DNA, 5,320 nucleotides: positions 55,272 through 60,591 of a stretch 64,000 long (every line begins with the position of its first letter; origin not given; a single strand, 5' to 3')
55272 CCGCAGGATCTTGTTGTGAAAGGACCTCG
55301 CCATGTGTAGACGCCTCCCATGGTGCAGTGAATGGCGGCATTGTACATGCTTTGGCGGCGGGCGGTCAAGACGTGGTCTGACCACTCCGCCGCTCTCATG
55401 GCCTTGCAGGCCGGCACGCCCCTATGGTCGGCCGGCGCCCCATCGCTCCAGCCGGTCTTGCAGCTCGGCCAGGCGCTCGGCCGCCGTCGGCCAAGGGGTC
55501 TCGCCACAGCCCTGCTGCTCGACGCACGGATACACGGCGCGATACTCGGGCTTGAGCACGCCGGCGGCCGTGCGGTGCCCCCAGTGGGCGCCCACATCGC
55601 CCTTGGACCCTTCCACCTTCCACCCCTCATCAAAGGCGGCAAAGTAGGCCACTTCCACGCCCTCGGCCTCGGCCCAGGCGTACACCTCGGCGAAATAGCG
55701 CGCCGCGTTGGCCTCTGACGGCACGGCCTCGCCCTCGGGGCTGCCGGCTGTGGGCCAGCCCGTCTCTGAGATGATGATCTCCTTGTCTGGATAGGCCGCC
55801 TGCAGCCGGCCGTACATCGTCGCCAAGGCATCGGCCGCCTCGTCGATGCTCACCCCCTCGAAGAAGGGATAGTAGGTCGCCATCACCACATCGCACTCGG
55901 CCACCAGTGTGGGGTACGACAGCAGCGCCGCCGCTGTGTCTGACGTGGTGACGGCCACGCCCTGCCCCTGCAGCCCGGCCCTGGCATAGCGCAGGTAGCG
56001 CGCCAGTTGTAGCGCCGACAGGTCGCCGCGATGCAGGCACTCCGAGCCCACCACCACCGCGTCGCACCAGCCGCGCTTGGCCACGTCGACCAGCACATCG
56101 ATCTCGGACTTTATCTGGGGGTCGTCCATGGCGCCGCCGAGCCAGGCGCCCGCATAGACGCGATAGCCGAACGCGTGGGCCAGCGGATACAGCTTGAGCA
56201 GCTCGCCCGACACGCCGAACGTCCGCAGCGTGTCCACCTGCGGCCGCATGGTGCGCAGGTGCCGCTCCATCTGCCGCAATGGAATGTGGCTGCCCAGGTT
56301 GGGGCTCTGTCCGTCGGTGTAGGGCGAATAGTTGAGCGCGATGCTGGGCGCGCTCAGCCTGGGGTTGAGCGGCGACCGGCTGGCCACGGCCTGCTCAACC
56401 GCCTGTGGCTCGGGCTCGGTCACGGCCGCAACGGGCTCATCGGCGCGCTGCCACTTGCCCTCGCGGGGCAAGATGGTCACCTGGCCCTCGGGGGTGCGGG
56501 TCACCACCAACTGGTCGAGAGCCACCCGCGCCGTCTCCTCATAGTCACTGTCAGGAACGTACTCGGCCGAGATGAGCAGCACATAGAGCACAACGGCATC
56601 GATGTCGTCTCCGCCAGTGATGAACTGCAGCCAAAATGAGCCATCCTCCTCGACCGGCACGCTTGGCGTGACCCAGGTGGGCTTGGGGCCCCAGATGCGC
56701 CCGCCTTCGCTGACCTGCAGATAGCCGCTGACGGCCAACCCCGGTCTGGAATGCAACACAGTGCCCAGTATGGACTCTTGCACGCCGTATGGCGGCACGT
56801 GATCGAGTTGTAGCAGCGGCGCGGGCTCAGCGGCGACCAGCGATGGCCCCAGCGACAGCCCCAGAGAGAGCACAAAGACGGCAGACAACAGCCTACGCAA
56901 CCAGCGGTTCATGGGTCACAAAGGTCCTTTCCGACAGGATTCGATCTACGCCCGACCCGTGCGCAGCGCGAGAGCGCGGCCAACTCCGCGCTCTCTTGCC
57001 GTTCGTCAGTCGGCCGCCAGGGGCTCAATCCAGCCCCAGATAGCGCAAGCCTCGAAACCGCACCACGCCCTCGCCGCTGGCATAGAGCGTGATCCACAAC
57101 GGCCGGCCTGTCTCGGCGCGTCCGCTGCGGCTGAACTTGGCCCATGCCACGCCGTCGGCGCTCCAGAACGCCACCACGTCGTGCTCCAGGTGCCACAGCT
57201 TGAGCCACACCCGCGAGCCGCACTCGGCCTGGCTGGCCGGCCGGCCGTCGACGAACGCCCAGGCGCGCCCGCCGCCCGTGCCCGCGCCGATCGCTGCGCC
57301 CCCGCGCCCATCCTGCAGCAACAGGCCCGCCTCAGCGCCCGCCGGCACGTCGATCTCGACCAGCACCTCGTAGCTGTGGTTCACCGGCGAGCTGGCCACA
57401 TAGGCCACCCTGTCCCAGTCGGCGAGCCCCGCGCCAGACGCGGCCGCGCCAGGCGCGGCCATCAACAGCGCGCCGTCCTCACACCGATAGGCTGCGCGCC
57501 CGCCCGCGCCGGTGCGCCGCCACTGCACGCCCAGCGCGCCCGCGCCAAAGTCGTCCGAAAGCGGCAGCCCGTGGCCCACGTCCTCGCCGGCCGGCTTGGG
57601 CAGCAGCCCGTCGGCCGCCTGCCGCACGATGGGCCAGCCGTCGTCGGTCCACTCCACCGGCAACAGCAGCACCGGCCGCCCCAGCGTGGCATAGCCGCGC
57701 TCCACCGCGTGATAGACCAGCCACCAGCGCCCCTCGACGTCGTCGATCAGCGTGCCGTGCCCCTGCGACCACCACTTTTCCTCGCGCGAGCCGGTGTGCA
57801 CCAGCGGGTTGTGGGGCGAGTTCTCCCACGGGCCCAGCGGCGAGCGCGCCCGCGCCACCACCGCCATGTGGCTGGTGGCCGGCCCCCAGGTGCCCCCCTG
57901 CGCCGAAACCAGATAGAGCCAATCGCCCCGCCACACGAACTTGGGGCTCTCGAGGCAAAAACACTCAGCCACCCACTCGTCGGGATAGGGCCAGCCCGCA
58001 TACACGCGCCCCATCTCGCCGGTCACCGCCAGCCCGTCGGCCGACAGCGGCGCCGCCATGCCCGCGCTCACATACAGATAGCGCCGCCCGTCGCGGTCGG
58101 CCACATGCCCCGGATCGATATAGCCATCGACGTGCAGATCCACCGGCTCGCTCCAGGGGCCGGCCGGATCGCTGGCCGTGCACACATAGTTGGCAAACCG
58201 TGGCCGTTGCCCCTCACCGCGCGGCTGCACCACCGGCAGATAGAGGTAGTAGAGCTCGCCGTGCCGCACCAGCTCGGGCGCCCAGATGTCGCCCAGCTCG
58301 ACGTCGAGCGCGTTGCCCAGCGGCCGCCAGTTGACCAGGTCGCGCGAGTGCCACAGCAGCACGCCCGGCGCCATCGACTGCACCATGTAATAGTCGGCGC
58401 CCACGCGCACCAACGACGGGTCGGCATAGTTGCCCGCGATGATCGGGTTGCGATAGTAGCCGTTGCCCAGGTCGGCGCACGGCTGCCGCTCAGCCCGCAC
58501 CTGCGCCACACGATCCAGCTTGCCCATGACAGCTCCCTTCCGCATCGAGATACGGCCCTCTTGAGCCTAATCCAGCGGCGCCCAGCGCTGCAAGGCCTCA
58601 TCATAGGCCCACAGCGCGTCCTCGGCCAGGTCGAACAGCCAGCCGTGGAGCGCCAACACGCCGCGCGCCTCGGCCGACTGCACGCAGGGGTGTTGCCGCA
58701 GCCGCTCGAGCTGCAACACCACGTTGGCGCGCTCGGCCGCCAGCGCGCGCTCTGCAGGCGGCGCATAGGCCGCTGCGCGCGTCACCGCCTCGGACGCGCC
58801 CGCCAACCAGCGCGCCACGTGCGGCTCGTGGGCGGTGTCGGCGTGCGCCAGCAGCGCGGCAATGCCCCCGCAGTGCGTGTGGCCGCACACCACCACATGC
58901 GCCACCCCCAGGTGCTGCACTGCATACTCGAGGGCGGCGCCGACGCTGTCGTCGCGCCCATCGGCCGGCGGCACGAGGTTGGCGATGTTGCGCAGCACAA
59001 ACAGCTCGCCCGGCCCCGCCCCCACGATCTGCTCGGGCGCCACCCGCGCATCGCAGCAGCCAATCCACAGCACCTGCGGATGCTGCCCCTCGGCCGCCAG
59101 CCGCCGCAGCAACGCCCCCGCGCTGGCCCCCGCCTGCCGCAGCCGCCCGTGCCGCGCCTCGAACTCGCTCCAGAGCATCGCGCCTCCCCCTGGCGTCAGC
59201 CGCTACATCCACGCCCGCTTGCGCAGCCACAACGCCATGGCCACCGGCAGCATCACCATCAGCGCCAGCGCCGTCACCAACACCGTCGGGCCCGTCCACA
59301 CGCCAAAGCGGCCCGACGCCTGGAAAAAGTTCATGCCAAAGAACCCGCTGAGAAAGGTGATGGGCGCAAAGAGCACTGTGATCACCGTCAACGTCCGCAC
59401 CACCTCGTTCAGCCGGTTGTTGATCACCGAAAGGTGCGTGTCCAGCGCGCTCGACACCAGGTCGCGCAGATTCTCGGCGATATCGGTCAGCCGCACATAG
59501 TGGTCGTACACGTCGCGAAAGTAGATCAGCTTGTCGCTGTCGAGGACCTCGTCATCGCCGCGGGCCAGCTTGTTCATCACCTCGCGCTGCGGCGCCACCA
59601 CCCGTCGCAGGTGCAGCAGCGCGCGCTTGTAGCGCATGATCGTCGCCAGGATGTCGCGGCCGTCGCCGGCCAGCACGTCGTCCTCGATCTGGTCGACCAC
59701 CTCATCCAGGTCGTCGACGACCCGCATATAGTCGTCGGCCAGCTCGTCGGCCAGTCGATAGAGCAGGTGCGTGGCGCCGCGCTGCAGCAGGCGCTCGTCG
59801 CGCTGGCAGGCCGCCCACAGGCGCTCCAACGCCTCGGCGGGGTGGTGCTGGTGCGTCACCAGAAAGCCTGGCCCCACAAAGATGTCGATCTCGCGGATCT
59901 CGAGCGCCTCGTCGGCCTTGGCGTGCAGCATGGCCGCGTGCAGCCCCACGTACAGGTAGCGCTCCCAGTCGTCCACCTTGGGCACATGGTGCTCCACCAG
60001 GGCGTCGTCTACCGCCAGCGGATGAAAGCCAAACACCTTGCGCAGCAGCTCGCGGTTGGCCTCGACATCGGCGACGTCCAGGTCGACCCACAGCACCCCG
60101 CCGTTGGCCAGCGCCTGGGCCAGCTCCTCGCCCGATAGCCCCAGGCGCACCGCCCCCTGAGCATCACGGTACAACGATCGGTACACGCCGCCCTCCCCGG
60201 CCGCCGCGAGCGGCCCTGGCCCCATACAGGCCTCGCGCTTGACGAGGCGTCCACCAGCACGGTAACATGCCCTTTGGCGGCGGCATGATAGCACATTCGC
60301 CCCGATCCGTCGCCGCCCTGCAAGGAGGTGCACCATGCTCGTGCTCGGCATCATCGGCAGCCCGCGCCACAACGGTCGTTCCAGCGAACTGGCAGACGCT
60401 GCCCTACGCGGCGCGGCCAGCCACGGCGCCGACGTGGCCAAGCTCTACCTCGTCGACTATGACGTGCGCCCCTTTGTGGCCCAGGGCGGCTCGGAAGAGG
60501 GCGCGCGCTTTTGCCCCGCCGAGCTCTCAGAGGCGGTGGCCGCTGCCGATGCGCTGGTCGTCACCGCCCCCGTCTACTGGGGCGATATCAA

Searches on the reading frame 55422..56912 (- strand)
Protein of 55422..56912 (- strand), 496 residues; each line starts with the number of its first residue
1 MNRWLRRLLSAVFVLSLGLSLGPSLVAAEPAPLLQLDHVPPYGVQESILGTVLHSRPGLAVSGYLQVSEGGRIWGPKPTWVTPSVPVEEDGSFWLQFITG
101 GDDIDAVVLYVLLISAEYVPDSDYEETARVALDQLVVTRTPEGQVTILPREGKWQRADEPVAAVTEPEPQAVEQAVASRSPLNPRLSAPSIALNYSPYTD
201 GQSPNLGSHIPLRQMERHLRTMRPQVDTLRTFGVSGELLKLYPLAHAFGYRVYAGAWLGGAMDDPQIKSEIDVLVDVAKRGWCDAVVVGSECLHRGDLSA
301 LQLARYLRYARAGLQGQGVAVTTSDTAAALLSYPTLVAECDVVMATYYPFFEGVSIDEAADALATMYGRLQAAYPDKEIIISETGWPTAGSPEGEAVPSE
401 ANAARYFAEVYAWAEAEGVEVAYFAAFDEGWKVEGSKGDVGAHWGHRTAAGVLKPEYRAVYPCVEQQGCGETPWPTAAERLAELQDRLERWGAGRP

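Call 30: search_protein_families(library=pfam, proteins=[window:55422-56912:-], max_evalue=0.001)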
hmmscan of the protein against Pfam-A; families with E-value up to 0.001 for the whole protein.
window:55422-56912:- (496 aa): 2 families
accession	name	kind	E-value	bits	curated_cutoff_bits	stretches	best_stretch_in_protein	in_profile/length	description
PF00332.24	Glyco_hydro_17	-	6.6e-13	49.4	28.2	1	357-446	206-293/306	Glycosyl hydrolases family 17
PF13472.12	Lipase_GDSL_2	-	0.00066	20.7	32.9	0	353-426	78-154/178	GDSL-like Lipase/Acylhydrolase family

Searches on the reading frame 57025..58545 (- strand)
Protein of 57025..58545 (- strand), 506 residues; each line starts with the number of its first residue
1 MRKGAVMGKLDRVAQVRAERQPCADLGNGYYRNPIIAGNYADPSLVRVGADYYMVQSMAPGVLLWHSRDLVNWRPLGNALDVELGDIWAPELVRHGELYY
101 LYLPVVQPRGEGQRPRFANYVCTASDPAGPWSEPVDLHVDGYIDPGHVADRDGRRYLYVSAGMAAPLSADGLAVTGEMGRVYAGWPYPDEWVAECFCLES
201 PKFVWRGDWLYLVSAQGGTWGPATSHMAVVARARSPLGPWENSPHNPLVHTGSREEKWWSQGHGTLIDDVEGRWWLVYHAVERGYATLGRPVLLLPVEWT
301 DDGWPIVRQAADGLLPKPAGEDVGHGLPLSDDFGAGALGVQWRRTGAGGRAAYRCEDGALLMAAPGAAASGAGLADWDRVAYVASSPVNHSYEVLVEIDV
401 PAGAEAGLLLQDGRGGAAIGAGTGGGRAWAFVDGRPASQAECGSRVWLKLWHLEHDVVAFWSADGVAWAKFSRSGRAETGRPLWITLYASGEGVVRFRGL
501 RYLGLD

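Call 47: search_protein_families(library=pfam, proteins=[window:57025-58545:-], max_evalue=10)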
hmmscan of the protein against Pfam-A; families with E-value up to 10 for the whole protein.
window:57025-58545:- (506 aa): 1 family
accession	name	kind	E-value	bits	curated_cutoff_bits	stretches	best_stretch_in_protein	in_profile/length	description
PF04616.20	Glyco_hydro_43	-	1.1e-79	268.2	32.2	1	31-305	1-288/288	Glycosyl hydrolases family 43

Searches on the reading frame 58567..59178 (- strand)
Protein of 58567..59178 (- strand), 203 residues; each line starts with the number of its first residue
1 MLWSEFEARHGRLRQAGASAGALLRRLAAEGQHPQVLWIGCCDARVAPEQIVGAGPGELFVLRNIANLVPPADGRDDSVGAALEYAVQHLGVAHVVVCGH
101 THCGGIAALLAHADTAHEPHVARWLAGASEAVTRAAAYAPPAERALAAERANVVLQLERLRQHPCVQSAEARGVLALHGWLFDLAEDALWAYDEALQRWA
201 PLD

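Call 47: search_protein_families(library=pfam, proteins=[window:58567-59178:-], max_evalue=10)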
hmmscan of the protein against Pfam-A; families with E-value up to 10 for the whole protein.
window:58567-59178:- (203 aa): 2 families
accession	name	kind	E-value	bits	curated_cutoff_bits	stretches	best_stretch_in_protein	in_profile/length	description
PF00484.24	Pro_CA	-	3.9e-48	164.1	25.7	1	36-186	1-153/156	Carbonic anhydrase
PF00561.26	Abhydrolase_1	-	0.012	15.7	25.8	1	50-113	47-89/245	alpha/beta hydrolase fold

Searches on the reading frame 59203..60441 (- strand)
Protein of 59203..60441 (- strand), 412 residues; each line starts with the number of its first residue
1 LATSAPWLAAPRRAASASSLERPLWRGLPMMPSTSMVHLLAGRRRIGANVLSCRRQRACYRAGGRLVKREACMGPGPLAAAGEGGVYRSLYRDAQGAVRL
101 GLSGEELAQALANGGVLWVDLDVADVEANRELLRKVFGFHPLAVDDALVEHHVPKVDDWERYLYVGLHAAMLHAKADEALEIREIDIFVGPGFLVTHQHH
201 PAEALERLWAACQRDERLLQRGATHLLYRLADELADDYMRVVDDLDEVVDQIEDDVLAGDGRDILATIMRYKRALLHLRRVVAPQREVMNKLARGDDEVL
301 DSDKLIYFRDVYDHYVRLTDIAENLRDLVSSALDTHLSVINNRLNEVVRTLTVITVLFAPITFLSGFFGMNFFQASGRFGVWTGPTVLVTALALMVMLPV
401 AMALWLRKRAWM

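Call 47: search_protein_families(library=pfam, proteins=[window:59203-60441:-], max_evalue=10)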
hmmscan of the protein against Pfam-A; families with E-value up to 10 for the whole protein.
window:59203-60441:- (412 aa): 5 families
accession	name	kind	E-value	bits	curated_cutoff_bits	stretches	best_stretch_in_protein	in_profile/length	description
PF01544.23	CorA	-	3.6e-65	220.6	27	1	114-408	2-292/292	CorA-like Mg2+ transporter protein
PF04700.17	Baculo_gp41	-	0.03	14.5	23.7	1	315-351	91-131/185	Structural glycoprotein p40/gp41 conserved region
PF00822.25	PMP22_Claudin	-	0.057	13.8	26.7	1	343-396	64-116/161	PMP-22/EMP/MP20/Claudin family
PF00122.25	E1-E2_ATPase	-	0.14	12.1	28.1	1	338-404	109-165/181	E1-E2 ATPase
PF00873.25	ACR_tran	-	0.31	9.1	28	1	347-409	435-493/1021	AcrB/AcrD/AcrF family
